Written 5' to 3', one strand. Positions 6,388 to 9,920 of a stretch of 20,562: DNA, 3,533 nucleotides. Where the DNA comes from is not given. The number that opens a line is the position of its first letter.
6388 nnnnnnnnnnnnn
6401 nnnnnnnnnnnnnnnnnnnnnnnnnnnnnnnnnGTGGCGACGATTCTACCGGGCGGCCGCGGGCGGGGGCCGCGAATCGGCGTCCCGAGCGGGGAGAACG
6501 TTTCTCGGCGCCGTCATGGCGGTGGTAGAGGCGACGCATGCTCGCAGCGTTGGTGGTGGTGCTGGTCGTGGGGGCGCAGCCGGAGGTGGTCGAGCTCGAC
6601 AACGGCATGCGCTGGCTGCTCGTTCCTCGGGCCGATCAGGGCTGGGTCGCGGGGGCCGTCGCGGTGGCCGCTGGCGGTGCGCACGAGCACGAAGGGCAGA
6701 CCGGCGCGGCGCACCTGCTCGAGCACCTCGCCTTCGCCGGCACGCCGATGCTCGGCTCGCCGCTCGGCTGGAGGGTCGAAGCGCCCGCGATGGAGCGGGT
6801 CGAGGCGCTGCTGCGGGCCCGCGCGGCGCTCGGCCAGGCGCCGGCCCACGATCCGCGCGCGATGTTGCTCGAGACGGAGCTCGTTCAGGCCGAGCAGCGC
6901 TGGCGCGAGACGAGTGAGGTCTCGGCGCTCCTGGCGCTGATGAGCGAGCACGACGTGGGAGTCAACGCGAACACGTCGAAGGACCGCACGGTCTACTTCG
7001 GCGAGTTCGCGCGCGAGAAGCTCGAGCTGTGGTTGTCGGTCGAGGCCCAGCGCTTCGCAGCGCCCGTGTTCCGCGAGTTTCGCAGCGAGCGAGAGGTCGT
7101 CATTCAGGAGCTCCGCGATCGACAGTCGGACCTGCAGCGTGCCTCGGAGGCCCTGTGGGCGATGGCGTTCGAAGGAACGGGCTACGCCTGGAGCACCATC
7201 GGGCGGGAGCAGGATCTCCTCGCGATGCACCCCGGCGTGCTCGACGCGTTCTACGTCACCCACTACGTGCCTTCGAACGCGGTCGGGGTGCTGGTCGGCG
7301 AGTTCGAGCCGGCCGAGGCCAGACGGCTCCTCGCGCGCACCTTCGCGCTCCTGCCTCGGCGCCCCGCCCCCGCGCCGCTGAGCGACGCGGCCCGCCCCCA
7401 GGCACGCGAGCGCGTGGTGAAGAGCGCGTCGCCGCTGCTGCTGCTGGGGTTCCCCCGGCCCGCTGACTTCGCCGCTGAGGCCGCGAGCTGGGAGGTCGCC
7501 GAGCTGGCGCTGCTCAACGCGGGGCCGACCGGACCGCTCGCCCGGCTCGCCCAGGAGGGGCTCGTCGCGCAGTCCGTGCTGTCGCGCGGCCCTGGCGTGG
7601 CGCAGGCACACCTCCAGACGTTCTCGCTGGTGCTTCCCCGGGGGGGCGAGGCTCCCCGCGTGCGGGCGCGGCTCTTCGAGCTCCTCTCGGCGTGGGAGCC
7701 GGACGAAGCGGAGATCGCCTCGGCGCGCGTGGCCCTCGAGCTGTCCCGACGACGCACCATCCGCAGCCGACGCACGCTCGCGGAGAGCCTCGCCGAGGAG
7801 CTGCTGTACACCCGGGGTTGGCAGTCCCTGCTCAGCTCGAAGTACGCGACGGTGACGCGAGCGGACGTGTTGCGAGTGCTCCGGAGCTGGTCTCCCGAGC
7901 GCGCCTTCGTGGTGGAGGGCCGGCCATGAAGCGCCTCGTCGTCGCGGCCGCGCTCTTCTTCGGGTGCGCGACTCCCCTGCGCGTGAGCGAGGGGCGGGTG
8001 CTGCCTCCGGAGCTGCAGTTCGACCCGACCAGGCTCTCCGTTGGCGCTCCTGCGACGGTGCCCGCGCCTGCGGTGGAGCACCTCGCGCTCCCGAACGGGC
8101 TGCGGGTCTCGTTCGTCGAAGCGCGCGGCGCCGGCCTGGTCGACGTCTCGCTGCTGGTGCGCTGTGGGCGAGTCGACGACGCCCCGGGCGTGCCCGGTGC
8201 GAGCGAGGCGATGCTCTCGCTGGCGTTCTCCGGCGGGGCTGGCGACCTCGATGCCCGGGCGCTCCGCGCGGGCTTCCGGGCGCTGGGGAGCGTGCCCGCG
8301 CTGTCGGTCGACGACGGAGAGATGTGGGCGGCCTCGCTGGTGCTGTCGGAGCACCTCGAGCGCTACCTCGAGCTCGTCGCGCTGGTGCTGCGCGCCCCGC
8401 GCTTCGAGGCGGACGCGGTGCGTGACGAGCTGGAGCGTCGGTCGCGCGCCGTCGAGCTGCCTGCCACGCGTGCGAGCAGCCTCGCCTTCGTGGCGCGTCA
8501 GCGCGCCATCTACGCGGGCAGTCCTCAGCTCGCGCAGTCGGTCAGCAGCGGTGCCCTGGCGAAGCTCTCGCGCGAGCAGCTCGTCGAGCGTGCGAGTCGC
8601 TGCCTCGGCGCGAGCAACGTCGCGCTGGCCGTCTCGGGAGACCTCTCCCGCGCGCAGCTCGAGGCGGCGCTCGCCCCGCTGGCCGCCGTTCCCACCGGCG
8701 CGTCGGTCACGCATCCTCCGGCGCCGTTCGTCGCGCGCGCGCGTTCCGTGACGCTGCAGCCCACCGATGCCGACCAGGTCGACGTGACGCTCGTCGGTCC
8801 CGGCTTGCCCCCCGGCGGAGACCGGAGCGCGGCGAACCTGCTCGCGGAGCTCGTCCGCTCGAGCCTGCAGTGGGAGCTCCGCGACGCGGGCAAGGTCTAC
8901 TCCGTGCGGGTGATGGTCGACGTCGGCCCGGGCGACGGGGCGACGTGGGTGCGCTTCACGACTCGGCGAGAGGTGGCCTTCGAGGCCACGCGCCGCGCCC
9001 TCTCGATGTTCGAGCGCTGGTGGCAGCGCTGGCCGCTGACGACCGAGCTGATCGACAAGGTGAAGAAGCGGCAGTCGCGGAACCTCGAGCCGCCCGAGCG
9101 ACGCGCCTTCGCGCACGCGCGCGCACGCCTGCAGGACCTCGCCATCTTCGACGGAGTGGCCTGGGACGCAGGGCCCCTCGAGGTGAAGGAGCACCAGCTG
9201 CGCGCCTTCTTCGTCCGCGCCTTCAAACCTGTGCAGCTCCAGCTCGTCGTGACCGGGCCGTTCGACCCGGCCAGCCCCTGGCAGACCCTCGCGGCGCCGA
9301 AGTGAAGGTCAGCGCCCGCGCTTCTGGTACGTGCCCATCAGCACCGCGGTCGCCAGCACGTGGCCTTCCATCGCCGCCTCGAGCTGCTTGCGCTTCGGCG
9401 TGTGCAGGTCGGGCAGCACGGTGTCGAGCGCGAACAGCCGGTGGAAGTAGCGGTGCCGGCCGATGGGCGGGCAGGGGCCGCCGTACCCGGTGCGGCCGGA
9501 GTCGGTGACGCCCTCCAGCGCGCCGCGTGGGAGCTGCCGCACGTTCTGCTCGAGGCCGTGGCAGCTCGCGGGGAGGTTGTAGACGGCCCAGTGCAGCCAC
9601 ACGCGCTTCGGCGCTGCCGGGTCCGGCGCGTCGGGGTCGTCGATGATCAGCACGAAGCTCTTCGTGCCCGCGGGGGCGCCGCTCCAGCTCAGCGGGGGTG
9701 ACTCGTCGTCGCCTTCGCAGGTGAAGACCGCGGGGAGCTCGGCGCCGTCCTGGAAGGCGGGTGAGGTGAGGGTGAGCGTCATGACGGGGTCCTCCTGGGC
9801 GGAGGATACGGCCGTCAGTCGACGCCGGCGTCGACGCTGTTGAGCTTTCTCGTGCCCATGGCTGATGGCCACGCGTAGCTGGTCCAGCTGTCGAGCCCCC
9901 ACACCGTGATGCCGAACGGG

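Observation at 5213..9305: Second ATP-grasp paralogue placed back-to-back with an active/inactive M16 peptidase heterodimer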

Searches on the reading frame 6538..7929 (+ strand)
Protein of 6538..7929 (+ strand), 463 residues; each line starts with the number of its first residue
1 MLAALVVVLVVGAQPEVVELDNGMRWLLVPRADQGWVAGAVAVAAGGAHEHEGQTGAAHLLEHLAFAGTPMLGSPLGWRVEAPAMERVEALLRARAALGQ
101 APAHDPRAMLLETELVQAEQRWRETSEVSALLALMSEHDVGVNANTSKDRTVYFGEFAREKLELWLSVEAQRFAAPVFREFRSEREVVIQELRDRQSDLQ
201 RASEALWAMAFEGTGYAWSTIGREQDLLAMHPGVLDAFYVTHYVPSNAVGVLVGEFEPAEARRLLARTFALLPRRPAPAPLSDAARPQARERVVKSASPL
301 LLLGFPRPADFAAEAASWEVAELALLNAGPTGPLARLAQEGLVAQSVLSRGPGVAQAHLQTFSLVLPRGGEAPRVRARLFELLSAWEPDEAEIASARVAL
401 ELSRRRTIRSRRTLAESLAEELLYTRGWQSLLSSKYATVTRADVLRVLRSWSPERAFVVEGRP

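Call 6: search_protein_families(library=pfam, proteins=[window:6538-7929:+], max_evalue=0.01)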
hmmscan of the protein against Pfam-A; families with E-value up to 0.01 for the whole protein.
window:6538-7929:+ (463 aa): 2 families
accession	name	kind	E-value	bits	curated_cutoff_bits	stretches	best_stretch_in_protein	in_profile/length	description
PF00675.25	Peptidase_M16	-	2e-14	54.2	22.3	2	129-221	51-146/149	Insulinase (Peptidase family M16)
PF05193.26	Peptidase_M16_C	-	3.2e-07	30.8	23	1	235-342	7-122/181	Peptidase M16 inactive domain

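Call 8: search_protein_families(library=ncbifam, proteins=[window:6538-7929:+], max_evalue=0.01)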
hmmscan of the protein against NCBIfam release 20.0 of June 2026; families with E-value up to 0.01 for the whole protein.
window:6538-7929:+ (463 aa): 3 families
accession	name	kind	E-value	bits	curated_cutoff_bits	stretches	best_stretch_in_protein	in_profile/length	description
TIGR02110.1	PQQ_syn_pqqF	equivalog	1.3e-08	34.1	320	2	18-69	3-54/697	pyrroloquinoline quinone biosynthesis protein PqqF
NF011681.0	PRK15101.1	equivalog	1.2e-05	23.6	765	1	16-68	45-97/961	pitrilysin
NF047422.1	YfmF_fam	equivalog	0.00058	18.9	285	1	181-291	124-235/412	EF-P 5-aminopentanol modification-associated protein YfmF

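Call 30: find_homologous_proteins(query=window:6538-7929:+, max_evalue=1e-10)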
Query window:6538-7929:+ (463 aa): 431 proteins with E <= 1e-10 among 8000 candidates; the best 120 are listed.
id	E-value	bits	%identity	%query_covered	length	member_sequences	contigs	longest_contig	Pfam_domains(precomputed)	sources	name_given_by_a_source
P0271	1.3e-292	988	100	100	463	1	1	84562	PF00675.26,PF05193.27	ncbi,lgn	ncbi:MAG: M16 family metallopeptidase [Myxococcota bacterium]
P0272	6.9e-123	429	49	100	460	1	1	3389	PF00675.26,PF05193.27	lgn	-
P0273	1.6e-121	424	48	100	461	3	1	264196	PF00675.26,PF05193.27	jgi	jgi:predicted Zn-dependent peptidase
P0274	3.9e-118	413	50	98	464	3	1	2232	PF00675.26,PF05193.27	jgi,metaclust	metaclust:\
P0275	3.0e-115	404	49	99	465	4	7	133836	PF00675.26,PF05193.27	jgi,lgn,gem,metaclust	jgi:predicted Zn-dependent peptidase|metaclust:\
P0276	7.5e-115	403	48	98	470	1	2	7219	PF00675.26,PF05193.27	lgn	-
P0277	1.8e-113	398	48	99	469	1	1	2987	PF00675.26,PF05193.27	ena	-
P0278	9.0e-113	396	48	99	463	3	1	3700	PF00675.26,PF05193.27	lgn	-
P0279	1.2e-112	395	47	99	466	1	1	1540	PF00675.26,PF05193.27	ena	-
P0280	1.8e-112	395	48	99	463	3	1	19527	PF00675.26,PF05193.27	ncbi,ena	-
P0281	1.7e-111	391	48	99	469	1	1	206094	PF00675.26,PF05193.27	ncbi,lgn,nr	ncbi:MAG: pitrilysin family protein [Archangium sp.]|nr:pitrilysin family protein [Archangium sp.]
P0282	1.6e-107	378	47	99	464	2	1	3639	PF00675.26,PF05193.27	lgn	-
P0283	1.1e-85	306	41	96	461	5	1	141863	PF00675.26,PF05193.27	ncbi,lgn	-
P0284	1.1e-83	300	41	100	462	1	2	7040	PF00675.26,PF05193.27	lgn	-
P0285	2.7e-80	289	41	96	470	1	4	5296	PF00675.26,PF05193.27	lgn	-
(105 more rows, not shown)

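Call 31: find_encoding_contigs(protein=P0281, flank=10000, max_places=1)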
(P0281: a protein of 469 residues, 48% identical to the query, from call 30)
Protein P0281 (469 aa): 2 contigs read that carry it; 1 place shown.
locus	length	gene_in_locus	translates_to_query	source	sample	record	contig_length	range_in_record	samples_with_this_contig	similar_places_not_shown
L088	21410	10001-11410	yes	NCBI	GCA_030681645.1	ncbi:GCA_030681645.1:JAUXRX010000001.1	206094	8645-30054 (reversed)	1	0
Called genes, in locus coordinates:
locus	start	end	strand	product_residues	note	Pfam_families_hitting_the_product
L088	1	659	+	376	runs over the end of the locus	PF05834:Lycopene_cycl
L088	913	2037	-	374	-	-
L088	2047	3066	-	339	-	PF05076:SUFU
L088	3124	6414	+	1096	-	-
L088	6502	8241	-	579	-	PF16697:Yop-YscD_cpl (weak), PF00498:FHA, PF07728:AAA_5 (faint), PF00158:Sigma54_activat, PF14532:Sigma54_activ_2, PF25601:AAA_lid_14, PF02954:HTH_8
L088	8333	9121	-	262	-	-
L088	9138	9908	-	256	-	PF00561:Abhydrolase_1, PF12146:Hydrolase_4, PF12697:Abhydrolase_6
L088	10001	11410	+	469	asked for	PF00675:Peptidase_M16 (faint), PF05193:Peptidase_M16_C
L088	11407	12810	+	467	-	PF05193:Peptidase_M16_C (weak)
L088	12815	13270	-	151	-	PF13899:Thioredoxin_7 (weak)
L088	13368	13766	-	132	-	PF03625:DUF302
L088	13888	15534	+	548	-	-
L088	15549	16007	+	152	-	-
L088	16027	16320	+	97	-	-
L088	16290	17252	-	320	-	-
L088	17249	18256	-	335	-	PF00535:Glycos_transf_2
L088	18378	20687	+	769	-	-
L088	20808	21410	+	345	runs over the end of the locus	PF00970:FAD_binding_6, PF00175:NAD_binding_1, PF00111:Fer2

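Call 32: find_encoding_contigs(protein=P0273, flank=10000, max_places=1)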
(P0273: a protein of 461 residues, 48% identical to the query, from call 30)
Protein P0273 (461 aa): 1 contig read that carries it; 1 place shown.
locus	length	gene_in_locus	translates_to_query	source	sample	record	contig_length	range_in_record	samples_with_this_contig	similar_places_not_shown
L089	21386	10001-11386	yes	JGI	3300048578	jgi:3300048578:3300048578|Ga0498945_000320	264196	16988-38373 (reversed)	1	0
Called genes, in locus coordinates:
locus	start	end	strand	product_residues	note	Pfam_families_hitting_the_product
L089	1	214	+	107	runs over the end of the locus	PF00254:FKBP_C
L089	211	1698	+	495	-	PF01381:HTH_3, PF12844:HTH_19 (weak), PF13560:HTH_31, PF06114:Peptidase_M78, PF09856:ScfRs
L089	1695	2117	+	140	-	-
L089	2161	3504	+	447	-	PF13290:CHB_HEX_C_1 (weak)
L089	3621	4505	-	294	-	-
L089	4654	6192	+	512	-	PF02789:Peptidase_M17_N, PF00883:Peptidase_M17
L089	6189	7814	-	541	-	PF01694:Rhomboid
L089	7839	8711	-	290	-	PF03602:Cons_hypoth95 (faint), PF13847:Methyltransf_31 (faint), PF01555:N6_N4_Mtase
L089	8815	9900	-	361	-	PF07136:DUF1385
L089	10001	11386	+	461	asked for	PF00675:Peptidase_M16, PF05193:Peptidase_M16_C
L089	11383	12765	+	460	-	PF05193:Peptidase_M16_C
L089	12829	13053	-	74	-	PF01197:Ribosomal_L31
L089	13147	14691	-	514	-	PF01739:CheR, PF13489:Methyltransf_23 (faint), PF08242:Methyltransf_12 (faint), PF13428:TPR_14 (faint), PF13432:TPR_16 (weak), PF07719:TPR_2 (faint), PF14559:TPR_19 (weak), PF13432:TPR_16 (weak), +5 more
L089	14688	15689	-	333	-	PF01339:CheB_methylest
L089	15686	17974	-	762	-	PF01627:Hpt, PF02518:HATPase_c, PF01584:CheW, PF00072:Response_reg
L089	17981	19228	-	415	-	PF00015:MCPsignal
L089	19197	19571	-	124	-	PF01584:CheW (faint)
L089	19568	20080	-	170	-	PF01584:CheW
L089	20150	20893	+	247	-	PF00072:Response_reg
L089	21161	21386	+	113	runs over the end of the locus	PF01471:PG_binding_1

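Call 33: find_encoding_contigs(protein=P0283, flank=10000, max_places=1)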
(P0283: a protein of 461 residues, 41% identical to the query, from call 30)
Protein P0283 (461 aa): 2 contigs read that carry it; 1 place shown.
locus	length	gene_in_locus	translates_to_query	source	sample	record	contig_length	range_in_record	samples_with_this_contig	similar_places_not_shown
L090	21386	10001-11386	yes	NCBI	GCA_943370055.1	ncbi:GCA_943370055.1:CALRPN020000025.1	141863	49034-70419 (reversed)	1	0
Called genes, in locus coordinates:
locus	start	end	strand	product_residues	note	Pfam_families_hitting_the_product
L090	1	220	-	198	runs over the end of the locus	-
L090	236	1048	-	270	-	-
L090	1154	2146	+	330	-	-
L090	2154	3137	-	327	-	-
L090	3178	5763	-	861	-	-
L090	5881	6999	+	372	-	PF10009:DUF2252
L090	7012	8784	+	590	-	-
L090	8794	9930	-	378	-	-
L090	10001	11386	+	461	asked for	PF00675:Peptidase_M16 (weak), PF05193:Peptidase_M16_C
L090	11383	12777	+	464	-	PF05193:Peptidase_M16_C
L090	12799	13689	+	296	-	PF00106:adh_short, PF08659:KR, PF01370:Epimerase, PF13561:adh_short_C2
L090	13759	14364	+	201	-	PF02798:GST_N (weak), PF14497:GST_C_3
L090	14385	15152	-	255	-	PF00106:adh_short, PF23441:SDR, PF08659:KR, PF13561:adh_short_C2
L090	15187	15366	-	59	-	-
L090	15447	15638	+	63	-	-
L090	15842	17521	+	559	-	-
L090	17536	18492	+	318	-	-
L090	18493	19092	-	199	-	-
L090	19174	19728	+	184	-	-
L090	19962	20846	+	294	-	PF00702:Hydrolase, PF13419:HAD_2 (faint), PF13242:Hydrolase_like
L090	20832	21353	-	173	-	-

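Call 58: search_solved_structures(query=window:6538-7929:+, max_evalue=0.00001, show_alignments=1)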
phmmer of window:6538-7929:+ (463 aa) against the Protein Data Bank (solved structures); distinct sequences matched with E-value up to 0.00001: 36.
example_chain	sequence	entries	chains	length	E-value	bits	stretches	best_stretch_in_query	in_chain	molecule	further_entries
4nnz_A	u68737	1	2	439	8.5e-22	81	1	142-338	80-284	Probable zinc protease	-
3amj_C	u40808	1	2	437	2.4e-14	56.4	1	139-309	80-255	zinc peptidase active subunit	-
3ami_A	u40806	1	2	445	2.5e-14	56.4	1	139-309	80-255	zinc peptidase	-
1bcc_A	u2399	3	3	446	6.1e-11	45.2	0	141-271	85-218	UBIQUINOL CYTOCHROME C OXIDOREDUCTASE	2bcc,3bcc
6oft_A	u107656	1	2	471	1.3e-10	44.2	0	141-277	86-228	Probable zinc protease PqqL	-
6brs_A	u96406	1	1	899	7.5e-10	41.6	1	142-279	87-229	Putative zinc protease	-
6b03_A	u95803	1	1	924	7.9e-10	41.6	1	142-279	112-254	Putative zinc protease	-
6ofs_A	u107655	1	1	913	8.1e-10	41.5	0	141-277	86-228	Probable zinc protease PqqL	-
5euf_A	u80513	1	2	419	1.1e-09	41.1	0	142-310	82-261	Protease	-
8zo8_QB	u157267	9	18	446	1.4e-09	40.7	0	14-83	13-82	Cytochrome b-c1 complex subunit 1, mitochondrial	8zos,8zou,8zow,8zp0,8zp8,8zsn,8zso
5gup_u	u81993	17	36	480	1.8e-09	40.4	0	14-83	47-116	Cytochrome b-c1 complex subunit 1, mitochondrial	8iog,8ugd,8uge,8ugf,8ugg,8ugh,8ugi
6b05_A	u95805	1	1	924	5.3e-09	38.8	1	142-279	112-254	Putative zinc protease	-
6haw_A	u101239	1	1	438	5.7e-09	38.7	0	14-82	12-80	Cytochrome b-c1 complex subunit 1, mitochondrial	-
8iuf_QA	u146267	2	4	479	8.6e-09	38.1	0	140-283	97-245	MPP-beta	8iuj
3cwb_A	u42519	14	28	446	1.8e-08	37.1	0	15-70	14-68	MITOCHONDRIAL UBIQUINOL-CYTOCHROME-C REDUCTASE COMPLEX CORE PROTEIN I | UBIQUINOL-CYTOCHROME-C REDUCTASE COMPLEX CORE PROTEIN I, MITOCHONDRIAL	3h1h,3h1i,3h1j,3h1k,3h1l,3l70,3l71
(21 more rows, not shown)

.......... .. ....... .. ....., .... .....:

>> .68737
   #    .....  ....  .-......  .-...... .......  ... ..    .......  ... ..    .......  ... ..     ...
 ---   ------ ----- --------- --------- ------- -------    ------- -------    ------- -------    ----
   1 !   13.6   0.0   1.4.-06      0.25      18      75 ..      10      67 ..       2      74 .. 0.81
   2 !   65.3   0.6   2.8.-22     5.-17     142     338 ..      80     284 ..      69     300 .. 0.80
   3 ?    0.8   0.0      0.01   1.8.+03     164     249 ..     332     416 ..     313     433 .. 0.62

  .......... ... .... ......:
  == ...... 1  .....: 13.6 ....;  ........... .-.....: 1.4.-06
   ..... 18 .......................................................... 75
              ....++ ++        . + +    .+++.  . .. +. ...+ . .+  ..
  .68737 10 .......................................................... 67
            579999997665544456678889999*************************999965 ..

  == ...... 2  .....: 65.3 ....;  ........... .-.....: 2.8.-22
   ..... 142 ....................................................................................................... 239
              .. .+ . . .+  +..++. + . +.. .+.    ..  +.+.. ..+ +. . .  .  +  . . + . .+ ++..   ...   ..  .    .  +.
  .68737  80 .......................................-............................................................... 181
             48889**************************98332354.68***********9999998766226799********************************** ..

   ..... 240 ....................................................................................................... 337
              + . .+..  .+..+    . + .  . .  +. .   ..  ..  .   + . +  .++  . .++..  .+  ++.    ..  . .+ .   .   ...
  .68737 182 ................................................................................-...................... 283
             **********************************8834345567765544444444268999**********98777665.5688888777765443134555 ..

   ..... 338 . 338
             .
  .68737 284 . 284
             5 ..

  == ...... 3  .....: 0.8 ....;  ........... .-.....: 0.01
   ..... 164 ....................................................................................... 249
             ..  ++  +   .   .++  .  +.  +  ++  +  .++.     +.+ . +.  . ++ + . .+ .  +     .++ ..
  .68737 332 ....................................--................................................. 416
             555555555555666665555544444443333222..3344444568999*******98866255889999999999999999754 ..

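Call 77: find_related_loci(query=window:6538-7929:+, collection=metagenome_contigs, flank=10000)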
Query window:6538-7929:+ (463 aa) in metagenome_contigs; peptide patterns used: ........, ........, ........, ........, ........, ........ (x = any residue, [..] = any of these).
192 stretches matched a pattern; 2 encode a relative of the query (tblastn E <= 1e-3); 2 distinct loci.
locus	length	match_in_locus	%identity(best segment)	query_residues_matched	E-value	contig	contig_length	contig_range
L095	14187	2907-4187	30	15-350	2e-17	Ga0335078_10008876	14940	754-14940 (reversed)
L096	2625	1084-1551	27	142-304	3e-6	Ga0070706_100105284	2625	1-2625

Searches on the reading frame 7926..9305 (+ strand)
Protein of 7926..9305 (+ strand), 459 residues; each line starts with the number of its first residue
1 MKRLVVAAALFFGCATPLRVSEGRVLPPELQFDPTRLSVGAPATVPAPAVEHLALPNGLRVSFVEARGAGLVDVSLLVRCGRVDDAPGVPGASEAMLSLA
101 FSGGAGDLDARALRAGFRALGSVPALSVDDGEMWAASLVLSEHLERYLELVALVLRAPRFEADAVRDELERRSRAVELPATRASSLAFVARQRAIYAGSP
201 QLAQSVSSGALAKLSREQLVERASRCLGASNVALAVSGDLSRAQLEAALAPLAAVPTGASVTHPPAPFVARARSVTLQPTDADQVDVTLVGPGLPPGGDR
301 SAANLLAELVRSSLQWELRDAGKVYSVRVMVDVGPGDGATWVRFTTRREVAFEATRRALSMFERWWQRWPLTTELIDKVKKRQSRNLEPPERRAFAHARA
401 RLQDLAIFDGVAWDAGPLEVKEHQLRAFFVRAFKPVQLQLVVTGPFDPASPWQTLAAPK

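Call 6: search_protein_families(library=pfam, proteins=[window:7926-9305:+], max_evalue=0.01)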
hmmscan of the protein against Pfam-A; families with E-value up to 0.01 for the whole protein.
window:7926-9305:+ (459 aa): 2 families
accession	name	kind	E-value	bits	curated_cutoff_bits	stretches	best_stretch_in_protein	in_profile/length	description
PF05193.26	Peptidase_M16_C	-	7e-09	36.2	23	1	213-367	1-166/181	Peptidase M16 inactive domain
PF00675.25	Peptidase_M16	-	0.00056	20.3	22.3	1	71-177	12-117/149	Insulinase (Peptidase family M16)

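Call 8: search_protein_families(library=ncbifam, proteins=[window:7926-9305:+], max_evalue=0.01)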
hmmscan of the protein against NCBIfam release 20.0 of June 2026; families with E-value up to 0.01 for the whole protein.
window:7926-9305:+ (459 aa): 1 family
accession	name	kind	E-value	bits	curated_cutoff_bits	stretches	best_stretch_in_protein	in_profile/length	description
NF007682.0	PRK10357.1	equivalog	0.0015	18.1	181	1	115-159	41-85/202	glutathione S-transferase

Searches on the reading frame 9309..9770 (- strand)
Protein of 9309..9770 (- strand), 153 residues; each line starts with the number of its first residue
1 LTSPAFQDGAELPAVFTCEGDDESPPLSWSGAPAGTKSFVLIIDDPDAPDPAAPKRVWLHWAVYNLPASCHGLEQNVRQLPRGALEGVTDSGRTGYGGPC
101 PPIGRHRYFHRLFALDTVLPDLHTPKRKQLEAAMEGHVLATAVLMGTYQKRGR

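Call 6: search_protein_families(library=pfam, proteins=[window:9309-9770:-], max_evalue=0.01)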
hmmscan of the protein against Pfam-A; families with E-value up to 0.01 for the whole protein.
window:9309-9770:- (153 aa): 1 family
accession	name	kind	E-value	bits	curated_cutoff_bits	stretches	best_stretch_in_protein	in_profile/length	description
PF01161.25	PBP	-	5.7e-44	150.2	24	1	12-148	2-135/135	Phosphatidylethanolamine-binding protein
